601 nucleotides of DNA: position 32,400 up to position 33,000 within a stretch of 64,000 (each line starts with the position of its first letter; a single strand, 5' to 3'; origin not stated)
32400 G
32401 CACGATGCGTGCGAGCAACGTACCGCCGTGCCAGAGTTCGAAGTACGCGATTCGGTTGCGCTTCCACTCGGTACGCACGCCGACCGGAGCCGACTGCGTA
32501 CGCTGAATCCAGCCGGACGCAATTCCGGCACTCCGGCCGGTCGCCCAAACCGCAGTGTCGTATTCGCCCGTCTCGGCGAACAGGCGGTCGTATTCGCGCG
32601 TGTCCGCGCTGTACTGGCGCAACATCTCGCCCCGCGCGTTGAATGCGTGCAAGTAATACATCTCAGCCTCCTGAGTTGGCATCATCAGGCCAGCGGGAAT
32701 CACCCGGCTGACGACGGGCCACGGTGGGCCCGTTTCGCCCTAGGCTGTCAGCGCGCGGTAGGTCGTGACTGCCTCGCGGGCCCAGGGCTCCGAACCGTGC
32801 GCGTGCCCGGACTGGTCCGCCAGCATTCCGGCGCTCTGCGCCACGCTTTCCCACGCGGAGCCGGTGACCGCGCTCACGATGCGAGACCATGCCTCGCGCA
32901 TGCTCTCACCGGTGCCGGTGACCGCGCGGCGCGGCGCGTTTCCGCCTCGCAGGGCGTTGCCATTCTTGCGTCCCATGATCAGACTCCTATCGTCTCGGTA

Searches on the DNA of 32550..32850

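Call 92: search_rna_families(source=window, start=32550, end=32850, threshold=evalue, max_evalue=0.01, show_alignments=1)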
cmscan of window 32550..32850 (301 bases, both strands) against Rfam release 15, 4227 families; matches with E-value up to 0.01: 1.
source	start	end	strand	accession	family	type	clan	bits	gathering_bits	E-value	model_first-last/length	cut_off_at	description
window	32670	32740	-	RF02276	Hammerhead_II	Gene; ribozyme;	CL00010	37.7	37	2.2e-06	1-66/66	no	Hammerhead ribozyme (type II)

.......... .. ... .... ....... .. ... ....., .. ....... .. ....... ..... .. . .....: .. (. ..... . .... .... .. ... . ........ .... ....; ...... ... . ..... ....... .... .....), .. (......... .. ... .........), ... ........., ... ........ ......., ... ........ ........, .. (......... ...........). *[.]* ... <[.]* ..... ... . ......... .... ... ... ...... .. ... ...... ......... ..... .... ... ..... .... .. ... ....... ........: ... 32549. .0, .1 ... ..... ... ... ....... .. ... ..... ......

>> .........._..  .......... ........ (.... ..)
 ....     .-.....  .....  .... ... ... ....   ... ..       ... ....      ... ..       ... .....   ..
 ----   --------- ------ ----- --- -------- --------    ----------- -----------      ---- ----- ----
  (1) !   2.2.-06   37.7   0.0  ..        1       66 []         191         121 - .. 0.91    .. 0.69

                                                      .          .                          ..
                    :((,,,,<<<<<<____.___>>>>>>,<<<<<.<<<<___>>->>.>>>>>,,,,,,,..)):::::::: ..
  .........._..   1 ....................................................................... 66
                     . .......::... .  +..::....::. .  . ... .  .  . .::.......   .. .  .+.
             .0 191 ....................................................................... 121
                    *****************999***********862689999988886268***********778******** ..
